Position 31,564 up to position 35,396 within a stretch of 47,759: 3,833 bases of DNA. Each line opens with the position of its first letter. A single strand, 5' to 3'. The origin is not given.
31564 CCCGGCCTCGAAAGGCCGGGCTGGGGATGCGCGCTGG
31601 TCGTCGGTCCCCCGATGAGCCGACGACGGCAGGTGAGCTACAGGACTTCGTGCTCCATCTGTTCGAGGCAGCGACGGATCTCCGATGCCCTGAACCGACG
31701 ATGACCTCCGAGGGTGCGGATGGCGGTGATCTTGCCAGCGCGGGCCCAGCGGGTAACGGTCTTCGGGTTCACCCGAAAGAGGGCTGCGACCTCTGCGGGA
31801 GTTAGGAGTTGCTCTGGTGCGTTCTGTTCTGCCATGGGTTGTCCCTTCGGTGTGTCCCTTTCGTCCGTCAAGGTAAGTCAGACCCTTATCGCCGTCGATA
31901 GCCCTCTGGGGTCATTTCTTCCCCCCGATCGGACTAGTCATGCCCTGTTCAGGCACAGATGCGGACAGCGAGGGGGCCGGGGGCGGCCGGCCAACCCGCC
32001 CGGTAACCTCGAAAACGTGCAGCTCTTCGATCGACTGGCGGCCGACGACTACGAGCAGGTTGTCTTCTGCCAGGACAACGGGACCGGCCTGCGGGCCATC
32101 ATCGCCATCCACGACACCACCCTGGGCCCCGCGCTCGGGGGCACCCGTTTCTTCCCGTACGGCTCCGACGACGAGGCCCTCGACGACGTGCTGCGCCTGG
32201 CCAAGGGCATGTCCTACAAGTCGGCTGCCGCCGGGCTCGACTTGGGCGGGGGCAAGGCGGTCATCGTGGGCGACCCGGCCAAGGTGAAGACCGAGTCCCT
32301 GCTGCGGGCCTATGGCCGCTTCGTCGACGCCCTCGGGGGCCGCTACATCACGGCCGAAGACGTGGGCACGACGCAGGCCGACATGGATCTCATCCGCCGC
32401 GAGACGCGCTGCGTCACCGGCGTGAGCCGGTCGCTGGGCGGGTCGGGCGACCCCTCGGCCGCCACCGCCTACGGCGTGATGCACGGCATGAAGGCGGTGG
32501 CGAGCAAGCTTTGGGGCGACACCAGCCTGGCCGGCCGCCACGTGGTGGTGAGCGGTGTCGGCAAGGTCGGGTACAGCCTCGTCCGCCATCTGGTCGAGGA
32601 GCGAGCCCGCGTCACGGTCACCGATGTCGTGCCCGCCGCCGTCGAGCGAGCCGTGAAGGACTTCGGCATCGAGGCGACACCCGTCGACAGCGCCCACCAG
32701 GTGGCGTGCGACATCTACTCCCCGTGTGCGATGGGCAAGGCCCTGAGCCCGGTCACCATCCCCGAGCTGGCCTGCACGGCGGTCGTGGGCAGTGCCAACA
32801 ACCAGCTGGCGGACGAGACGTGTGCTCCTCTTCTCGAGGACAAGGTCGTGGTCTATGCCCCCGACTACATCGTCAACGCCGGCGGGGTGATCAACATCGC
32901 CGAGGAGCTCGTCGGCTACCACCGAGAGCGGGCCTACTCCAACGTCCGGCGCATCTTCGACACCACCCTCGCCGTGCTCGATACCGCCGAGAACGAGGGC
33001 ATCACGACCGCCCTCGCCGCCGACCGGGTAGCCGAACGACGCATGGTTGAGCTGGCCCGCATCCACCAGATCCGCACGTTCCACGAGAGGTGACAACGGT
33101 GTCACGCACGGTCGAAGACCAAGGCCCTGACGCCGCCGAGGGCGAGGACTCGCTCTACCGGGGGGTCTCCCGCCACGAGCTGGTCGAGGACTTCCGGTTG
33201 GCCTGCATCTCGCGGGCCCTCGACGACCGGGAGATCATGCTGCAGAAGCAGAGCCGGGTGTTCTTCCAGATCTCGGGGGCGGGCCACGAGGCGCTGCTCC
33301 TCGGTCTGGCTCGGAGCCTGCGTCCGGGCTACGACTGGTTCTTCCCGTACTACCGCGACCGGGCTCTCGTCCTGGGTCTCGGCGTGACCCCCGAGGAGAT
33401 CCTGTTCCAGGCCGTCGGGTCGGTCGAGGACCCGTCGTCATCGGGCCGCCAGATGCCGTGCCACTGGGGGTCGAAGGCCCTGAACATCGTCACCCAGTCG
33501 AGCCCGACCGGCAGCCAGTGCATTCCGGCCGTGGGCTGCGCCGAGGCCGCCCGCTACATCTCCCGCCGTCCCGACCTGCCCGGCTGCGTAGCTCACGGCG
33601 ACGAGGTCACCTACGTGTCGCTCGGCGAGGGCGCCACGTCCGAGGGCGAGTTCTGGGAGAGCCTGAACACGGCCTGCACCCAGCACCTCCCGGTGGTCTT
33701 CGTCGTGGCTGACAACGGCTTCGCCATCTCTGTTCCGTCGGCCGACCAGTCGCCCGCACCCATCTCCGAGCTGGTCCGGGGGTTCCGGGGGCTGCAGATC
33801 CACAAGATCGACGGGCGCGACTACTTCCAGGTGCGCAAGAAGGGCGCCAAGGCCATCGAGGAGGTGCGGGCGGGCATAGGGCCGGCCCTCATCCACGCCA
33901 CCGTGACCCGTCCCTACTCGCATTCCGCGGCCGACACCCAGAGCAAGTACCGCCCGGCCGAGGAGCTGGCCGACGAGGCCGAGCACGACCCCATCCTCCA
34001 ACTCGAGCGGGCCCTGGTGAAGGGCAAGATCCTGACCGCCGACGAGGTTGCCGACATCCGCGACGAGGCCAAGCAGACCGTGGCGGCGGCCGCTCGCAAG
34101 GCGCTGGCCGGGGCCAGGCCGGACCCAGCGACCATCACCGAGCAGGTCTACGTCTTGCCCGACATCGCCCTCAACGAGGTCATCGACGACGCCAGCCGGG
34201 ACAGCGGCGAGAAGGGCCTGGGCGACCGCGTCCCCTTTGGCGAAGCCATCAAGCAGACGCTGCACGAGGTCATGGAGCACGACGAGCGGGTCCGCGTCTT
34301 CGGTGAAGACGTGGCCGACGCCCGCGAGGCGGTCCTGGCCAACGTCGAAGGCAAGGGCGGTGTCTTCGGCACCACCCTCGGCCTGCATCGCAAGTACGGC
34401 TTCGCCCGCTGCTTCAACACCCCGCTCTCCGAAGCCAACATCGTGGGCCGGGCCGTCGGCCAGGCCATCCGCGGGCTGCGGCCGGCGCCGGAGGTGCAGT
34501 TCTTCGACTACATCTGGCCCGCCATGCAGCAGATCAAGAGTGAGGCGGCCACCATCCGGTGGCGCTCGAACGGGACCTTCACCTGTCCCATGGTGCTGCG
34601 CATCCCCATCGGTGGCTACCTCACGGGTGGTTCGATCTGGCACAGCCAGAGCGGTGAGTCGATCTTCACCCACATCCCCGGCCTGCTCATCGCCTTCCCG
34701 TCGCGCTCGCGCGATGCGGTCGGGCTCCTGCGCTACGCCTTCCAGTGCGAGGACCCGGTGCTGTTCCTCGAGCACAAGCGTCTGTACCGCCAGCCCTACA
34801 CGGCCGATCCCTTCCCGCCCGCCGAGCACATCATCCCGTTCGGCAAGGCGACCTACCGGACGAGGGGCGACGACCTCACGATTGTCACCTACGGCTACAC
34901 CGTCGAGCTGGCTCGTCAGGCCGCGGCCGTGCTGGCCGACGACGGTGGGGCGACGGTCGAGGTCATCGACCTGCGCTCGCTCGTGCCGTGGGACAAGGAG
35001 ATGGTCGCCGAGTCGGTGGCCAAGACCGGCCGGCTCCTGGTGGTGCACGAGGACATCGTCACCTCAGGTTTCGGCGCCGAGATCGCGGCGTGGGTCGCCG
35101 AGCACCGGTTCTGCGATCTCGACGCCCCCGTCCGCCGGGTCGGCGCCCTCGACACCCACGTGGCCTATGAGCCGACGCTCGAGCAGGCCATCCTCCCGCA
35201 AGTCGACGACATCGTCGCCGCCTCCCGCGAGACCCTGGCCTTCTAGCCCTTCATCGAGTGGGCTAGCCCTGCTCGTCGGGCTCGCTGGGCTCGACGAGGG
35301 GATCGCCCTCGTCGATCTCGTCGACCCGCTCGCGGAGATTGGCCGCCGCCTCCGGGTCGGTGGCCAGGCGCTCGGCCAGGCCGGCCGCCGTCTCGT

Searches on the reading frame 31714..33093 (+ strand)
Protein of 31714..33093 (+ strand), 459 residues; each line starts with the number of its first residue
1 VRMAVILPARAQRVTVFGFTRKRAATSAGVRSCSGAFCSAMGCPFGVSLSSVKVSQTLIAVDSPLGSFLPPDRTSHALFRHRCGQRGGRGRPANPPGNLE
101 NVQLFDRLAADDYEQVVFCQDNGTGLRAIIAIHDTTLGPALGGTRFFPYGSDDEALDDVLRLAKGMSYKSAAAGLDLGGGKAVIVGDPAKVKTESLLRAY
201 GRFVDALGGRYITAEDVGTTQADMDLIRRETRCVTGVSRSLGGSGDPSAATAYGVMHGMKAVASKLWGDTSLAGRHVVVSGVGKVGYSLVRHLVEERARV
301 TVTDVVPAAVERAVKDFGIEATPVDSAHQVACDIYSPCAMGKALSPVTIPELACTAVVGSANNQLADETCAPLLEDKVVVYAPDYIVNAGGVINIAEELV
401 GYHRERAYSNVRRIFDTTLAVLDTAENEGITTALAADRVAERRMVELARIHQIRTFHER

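Call 38: search_protein_families(library=pfam, proteins=[window:31714-33093:+], max_evalue=0.001)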
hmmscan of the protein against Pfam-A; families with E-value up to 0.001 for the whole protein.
window:31714-33093:+ (459 aa): 4 families
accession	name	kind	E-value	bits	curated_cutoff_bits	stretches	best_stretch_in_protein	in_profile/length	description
PF02812.23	ELFV_dehydrog_N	-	2.7e-29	101.9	25.3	1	120-231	13-127/129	Glu/Leu/Phe/Val dehydrogenase, dimerisation domain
PF00208.27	ELFV_dehydrog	-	2.6e-16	60.5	23.4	2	319-435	99-224/241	Glutamate/Leucine/Phenylalanine/Valine dehydrogenase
PF13241.12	NAD_binding_7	-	9.9e-06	26.5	22.1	1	272-307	5-38/104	Putative NAD(P)-binding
PF00670.27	AdoHcyase_NAD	-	0.00069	20.2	27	0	268-321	17-69/162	S-adenosyl-L-homocysteine hydrolase, NAD binding domain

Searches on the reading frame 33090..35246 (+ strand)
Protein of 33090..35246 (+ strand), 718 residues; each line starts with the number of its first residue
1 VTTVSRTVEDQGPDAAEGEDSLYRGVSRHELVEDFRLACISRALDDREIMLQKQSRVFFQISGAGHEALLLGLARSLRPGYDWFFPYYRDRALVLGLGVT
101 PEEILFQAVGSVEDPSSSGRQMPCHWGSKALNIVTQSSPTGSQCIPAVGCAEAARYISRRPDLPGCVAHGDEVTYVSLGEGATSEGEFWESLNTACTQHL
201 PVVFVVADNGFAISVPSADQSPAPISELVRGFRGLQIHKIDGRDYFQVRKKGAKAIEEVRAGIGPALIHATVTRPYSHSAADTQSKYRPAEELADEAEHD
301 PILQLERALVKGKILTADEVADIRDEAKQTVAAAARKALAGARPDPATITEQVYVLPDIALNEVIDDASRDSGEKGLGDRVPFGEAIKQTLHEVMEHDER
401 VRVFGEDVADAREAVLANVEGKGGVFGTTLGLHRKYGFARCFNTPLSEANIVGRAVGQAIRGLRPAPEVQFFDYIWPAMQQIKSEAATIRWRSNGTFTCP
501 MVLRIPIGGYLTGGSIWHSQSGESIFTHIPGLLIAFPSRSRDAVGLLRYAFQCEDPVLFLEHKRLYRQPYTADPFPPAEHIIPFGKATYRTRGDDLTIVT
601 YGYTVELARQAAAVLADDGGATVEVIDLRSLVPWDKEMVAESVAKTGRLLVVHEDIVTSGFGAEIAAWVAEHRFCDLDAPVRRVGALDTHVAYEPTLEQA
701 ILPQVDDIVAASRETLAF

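Call 38: search_protein_families(library=pfam, proteins=[window:33090-35246:+], max_evalue=0.001)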
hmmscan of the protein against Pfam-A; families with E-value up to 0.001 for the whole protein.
window:33090-35246:+ (718 aa): 3 families
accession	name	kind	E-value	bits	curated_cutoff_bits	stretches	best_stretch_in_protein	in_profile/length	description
PF00676.26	E1_dh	-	6.2e-50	170.3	22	1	37-342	3-295/300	Dehydrogenase E1 component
PF02780.25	Transketolase_C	-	7.1e-36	123.3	25.9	1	585-708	1-124/124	Transketolase, C-terminal domain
PF02779.29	Transket_pyr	-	4.8e-28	98.4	27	1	383-567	5-173/174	Transketolase, pyrimidine binding domain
